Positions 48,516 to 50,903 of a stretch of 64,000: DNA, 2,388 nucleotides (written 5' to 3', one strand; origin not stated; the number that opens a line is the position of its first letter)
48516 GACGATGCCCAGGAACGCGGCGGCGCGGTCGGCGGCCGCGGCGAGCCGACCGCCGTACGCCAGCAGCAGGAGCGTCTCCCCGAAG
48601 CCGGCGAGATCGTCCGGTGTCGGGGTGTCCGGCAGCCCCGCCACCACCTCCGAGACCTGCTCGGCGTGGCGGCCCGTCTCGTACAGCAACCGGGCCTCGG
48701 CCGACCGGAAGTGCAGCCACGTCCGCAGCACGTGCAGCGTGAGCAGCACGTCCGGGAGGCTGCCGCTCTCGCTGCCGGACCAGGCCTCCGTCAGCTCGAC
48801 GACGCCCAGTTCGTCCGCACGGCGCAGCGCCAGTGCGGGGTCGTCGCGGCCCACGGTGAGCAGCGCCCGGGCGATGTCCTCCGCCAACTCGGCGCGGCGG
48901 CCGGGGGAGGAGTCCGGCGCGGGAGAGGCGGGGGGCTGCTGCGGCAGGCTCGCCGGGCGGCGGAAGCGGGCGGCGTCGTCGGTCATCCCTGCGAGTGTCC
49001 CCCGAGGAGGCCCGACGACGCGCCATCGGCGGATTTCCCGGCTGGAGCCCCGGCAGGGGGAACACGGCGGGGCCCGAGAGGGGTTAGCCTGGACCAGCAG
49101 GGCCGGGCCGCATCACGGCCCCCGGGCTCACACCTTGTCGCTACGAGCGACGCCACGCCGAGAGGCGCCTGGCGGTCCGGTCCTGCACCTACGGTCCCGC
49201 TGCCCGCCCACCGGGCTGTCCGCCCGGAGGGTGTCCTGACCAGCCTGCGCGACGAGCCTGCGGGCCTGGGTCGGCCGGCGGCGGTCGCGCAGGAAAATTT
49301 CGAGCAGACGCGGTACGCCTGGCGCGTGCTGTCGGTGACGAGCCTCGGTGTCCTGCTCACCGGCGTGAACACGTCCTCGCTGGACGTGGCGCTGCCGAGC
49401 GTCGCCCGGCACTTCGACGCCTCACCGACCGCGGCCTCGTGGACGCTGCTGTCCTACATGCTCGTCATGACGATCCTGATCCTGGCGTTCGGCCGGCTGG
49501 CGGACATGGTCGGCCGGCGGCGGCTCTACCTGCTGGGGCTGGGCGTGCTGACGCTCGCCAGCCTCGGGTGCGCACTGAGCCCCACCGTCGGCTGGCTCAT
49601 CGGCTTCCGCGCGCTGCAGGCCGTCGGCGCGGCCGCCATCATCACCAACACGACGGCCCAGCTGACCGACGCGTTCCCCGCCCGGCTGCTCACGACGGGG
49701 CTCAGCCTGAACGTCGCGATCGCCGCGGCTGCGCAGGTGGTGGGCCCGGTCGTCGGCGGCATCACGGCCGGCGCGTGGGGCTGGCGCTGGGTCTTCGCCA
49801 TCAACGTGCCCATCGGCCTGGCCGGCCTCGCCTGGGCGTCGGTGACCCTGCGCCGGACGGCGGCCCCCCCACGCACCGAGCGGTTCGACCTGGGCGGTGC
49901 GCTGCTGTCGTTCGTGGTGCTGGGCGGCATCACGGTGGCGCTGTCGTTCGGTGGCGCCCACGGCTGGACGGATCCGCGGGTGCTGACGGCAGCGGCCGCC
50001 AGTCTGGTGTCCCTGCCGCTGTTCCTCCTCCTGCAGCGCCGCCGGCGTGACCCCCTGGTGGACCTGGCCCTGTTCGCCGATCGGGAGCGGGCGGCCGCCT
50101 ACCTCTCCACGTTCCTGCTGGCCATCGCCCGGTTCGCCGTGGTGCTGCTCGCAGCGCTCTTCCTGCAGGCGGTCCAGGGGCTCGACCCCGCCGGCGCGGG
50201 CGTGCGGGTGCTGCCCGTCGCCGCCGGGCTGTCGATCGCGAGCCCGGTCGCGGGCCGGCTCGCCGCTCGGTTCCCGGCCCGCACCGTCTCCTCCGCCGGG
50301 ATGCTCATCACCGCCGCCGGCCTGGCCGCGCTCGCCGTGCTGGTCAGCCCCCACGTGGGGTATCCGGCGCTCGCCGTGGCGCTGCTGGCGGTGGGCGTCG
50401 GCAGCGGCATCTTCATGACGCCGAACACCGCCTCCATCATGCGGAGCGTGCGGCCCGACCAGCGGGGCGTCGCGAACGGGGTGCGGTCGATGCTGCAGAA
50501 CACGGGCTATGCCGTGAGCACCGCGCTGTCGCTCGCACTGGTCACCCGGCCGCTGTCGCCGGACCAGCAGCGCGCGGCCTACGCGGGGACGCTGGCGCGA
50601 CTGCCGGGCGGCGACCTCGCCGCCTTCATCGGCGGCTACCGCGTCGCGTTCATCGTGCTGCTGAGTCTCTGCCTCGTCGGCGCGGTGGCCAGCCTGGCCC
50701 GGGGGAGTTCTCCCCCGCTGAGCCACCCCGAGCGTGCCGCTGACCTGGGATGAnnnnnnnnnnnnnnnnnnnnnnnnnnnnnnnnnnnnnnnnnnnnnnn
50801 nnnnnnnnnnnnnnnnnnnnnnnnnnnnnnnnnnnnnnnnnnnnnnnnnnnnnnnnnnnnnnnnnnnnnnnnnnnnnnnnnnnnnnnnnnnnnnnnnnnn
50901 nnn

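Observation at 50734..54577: Orphan FtsK/SpoIIIE (EccC/EssC-like) ATPase without TM segment, coupled membrane protein and WXG100-like 85-aa protein: minimal T7SS-like or novel module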

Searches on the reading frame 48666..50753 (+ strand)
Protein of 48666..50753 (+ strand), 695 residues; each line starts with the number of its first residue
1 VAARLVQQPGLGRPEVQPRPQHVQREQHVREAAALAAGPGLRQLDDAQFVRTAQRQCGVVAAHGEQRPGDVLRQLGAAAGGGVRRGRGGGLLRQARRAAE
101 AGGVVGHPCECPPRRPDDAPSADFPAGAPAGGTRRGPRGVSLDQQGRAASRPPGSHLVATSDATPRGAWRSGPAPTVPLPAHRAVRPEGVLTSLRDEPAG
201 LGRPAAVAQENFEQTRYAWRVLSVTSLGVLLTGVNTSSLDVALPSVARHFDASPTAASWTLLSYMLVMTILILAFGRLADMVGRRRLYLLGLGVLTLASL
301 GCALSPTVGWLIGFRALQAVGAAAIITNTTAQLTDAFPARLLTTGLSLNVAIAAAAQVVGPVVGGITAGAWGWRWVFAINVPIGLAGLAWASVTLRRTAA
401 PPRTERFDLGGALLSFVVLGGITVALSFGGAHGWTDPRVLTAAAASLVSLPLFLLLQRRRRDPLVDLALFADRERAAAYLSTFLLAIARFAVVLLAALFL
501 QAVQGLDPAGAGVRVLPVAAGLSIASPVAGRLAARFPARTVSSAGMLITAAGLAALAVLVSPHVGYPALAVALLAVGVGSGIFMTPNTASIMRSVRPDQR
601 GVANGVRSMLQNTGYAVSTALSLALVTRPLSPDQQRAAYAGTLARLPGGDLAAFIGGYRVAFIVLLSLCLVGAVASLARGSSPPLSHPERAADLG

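Call 45: search_protein_families(library=pfam, proteins=[window:48666-50753:+], max_evalue=0.1)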
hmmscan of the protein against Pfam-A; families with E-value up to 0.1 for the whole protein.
window:48666-50753:+ (695 aa): 4 families
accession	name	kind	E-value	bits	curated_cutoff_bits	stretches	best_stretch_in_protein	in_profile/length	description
PF07690.21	MFS_1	-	5.1e-46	157.6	33.4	2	226-435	2-235/347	Major Facilitator Superfamily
PF13347.12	MFS_2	-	8e-07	28.4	27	1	480-627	230-382/427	MFS/sugar transport protein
PF05977.19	MFS_3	-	0.0001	21.4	27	1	240-406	30-200/524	Transmembrane secretion effector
PF00083.30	Sugar_tr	-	0.00087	18.7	22.3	1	253-390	44-187/452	Sugar (and other) transporter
